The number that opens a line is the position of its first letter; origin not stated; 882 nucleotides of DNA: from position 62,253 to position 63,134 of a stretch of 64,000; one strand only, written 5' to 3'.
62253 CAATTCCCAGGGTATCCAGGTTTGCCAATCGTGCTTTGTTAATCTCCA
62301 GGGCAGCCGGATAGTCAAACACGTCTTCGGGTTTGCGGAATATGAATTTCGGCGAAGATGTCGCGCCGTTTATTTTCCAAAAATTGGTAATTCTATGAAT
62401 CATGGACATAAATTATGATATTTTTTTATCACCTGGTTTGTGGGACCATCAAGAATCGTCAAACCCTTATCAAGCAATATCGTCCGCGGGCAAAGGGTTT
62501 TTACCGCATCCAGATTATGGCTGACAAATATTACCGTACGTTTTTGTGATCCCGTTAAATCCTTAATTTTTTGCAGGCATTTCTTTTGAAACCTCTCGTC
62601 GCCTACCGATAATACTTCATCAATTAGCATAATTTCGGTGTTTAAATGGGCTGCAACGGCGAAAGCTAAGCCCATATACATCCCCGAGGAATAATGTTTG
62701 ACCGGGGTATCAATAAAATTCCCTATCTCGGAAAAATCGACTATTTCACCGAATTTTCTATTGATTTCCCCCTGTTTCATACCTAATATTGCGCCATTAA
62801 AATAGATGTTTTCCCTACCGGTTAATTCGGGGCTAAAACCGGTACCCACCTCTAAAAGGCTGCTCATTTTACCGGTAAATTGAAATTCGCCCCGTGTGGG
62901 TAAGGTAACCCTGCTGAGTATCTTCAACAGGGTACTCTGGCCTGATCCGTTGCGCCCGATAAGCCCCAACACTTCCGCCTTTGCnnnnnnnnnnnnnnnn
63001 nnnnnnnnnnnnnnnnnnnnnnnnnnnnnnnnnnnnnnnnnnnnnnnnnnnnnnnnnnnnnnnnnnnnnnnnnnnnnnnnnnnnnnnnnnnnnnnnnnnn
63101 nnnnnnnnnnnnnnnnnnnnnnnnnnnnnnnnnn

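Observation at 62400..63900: Sharp recombination junction: Wzt-type ABC ATPase remnant fused to a degraded partial duplicate of the 50.46-51.4 kb block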

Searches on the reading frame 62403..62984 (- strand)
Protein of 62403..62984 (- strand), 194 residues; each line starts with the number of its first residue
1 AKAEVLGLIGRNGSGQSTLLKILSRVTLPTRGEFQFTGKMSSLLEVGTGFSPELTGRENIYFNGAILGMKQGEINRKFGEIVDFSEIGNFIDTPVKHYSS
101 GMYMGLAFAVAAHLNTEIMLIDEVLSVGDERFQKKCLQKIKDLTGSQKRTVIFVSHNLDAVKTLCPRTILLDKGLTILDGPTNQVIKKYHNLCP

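Call 14: search_protein_families(library=pfam, proteins=[window:62403-62984:-], max_evalue=0.01)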
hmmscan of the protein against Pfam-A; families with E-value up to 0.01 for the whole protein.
seq(194 aa): 2 families
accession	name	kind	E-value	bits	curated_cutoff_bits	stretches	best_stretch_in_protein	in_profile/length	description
PF00005.33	ABC_tran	-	3.6e-15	57.2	25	1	3-124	11-135/137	ABC transporter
PF13304.12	AAA_21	-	0.0042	17.6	27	0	6-46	2-62/304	AAA domain, putative AbiEii toxin, Type IV TA system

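Call 15: search_protein_families(library=ncbifam, proteins=[window:62403-62984:-], max_evalue=0.01)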
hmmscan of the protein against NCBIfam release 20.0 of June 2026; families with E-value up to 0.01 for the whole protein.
seq(194 aa): 175 families (the best 25 are shown)
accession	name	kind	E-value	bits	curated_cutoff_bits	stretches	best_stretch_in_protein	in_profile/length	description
NF010065.0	PRK13545.1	equivalog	1.4e-49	169.2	538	1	2-191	49-236/549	teichoic acids export protein ATP-binding subunit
NF010066.0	PRK13546.1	equivalog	8.6e-47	159.7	320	1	3-191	50-236/264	teichoic acids export ABC transporter ATP-binding subunit TagH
NF050108.1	galactan_ABC_ATP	equivalog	1.1e-42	145.9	400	1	4-190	56-241/244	galactan export ABC transporter ATP-binding subunit Wzt/RfbE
TIGR01188.1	drrA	subfamily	5.3e-24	85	312.45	2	53-184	80-210/302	daunorubicin resistance ABC transporter, ATP-binding protein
TIGR04521.1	ECF_ATPase_2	equivalog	3.7e-21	75.4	330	2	56-192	102-239/279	energy-coupling factor transporter ATPase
TIGR04520.1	ECF_ATPase_1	equivalog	3.2e-19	69.4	315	2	57-192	96-230/269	energy-coupling factor transporter ATPase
TIGR01186.1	proV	subfamily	8.9e-18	64.5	326.6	1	2-182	18-214/363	betaine/proline/choline family ABC transporter ATP-binding protein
NF010059.0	PRK13536.1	equivalog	4e-17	62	549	1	2-188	68-264/342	nodulation factor ABC transporter ATP-binding protein NodI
NF010068.0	PRK13548.1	equivalog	1.4e-16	60.4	261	2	113-188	159-233/261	heme ABC transporter ATP-binding protein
TIGR03415.1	ABC_choXWV_ATP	equivalog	1.4e-16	60.4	483.75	1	52-188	119-255/382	choline ABC transporter ATP-binding protein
NF040933.2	ABC_arch_GlcV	equivalog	2.6e-16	59.5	450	2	52-178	96-222/357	glucose ABC transporter ATP-binding protein GlcV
TIGR03375.1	type_I_sec_LssB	subfamily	3e-16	58.9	693.1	2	99-189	605-692/696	type I secretion system permease/ATPase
NF047568.1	PSM_export_PmtC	equivalog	3.8e-16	59.4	375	1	3-179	26-201/290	phenol-soluble modulin export ABC transporter ATP-binding protein PmtC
NF010156.0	PRK13635.1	equivalog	4.8e-16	58.7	392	2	58-192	101-234/279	energy-coupling factor ABC transporter ATP-binding protein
NF010158.0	PRK13637.1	equivalog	5.2e-16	58.6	390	1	57-191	102-238/287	energy-coupling factor transporter ATPase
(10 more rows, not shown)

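Call 21: find_homologous_proteins(query=window:62403-62984:-, max_evalue=1e-30)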
Query seq(194 aa) (194 aa): 7839 proteins with E <= 1e-30 among 8000 candidates; the best 120 are listed.
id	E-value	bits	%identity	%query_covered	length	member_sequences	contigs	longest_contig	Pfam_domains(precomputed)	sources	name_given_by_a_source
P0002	2.5e-120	417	99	98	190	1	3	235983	PF00005.34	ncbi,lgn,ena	-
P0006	3.9e-96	338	64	89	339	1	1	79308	PF00005.34,PF13175.13,PF13476.13,PF02367.24,PF13555.13,PF03215.22,PF13304.13,PF00931.29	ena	-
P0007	7.9e-78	278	68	98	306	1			PF00005.34,PF13304.13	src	-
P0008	8.6e-77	275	68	95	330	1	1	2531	PF00005.34,PF13304.13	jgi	-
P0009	4.9e-76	273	65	97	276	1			PF00005.34,PF13304.13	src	-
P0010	8.4e-76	272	66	97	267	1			PF00005.34,PF13304.13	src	-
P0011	4.1e-75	270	66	97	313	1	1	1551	PF00005.34,PF13304.13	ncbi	ncbi:MAG: ABC transporter ATP-binding protein, partial [Nitrospiraceae bacterium]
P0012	5.1e-75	269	67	97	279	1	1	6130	PF00005.34,PF13304.13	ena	-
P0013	8.1e-75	269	64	97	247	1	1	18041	PF00005.34,PF13304.13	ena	-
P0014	1.0e-74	268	67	98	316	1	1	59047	PF00005.34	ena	-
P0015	1.8e-74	268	66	97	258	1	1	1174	PF00005.34,PF13304.13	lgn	-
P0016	1.8e-74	267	65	97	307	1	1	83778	PF00005.34,PF13304.13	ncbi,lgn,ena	-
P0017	2.0e-74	267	66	97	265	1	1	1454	PF00005.34,PF13304.13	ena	-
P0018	2.1e-74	267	66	97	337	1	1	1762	PF00005.34,PF13304.13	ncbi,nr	ncbi:MAG TPA: polysaccharide ABC transporter ATP-binding protein, partial [Pyrinomonadaceae bacteriu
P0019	2.2e-74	267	66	96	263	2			PF00005.34,PF13304.13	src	-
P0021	3.2e-74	267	67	98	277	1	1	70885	PF00005.34,PF13304.13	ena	-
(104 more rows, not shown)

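Call 24: find_encoding_contigs(protein=P0006, flank=10000, max_places=4)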
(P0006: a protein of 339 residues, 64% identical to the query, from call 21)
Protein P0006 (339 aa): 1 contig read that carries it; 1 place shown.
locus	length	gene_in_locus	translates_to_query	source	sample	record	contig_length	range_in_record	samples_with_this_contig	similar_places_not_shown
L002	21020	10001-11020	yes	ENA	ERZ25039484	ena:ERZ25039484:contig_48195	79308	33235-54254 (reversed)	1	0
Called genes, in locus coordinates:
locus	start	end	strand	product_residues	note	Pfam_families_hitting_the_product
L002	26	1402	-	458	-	PF00083:Sugar_tr, PF07690:MFS_1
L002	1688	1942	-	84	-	-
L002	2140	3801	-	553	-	PF04389:Peptidase_M28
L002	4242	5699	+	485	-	PF13231:PMT_2 (weak)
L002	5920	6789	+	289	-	PF01061:ABC2_membrane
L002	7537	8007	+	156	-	PF01757:Acyl_transf_3, PF07786:HGSNAT_cat (weak)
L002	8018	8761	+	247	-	PF01757:Acyl_transf_3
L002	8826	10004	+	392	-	PF01757:Acyl_transf_3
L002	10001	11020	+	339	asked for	PF02367:TsaE (faint), PF03215:Rad17 (faint), PF00005:ABC_tran, PF00931:NB-ARC (faint), PF13175:AAA_15 (faint), PF13476:AAA_23 (faint), PF13555:AAA_29 (faint), PF00005:ABC_tran, +1 more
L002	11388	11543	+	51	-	-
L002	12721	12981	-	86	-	-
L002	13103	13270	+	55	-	-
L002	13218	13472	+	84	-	-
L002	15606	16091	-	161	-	PF05935:Arylsulfotrans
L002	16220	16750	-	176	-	-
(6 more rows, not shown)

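Call 60: find_encoding_contigs(protein=P0013, flank=5000, max_places=2)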
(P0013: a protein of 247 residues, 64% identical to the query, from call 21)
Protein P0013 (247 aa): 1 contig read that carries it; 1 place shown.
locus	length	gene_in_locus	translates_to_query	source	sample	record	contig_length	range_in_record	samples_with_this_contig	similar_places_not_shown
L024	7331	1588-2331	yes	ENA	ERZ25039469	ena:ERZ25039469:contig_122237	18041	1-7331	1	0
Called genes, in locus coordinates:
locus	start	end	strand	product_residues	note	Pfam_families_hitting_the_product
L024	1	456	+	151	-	?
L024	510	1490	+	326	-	PF01061:ABC2_membrane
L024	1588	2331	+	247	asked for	PF00005:ABC_tran, PF13304:AAA_21 (faint)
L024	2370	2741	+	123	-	-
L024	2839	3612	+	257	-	PF00483:NTP_transferase, PF12804:NTP_transf_3 (weak)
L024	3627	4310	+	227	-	-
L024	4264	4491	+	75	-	-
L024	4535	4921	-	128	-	-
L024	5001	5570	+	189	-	PF01370:Epimerase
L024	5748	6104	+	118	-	PF08421:Methyltransf_13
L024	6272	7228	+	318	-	PF08484:Methyltransf_14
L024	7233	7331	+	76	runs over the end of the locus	-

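Call 61: find_encoding_contigs(protein=P0021, flank=5000, max_places=2)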
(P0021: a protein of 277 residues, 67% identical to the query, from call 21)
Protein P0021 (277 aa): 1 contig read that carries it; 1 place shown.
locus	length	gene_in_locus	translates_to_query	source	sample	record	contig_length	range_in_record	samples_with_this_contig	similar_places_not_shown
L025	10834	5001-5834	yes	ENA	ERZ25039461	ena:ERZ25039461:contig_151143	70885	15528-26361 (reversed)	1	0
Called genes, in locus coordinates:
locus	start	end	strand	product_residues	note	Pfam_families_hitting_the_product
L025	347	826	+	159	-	PF08484:Methyltransf_14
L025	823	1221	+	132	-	PF05635:23S_rRNA_IVP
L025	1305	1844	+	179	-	PF00908:dTDP_sugar_isom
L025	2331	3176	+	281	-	PF16254:DUF4910, PF16221:HTH_47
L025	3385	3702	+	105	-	-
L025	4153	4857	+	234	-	PF01061:ABC2_membrane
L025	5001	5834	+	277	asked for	PF00005:ABC_tran, PF13304:AAA_21 (faint)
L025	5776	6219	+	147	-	PF14524:Wzt_C (weak)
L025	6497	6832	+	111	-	-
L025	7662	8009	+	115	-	PF00535:Glycos_transf_2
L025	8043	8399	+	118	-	-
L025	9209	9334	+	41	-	-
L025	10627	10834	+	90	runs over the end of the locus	-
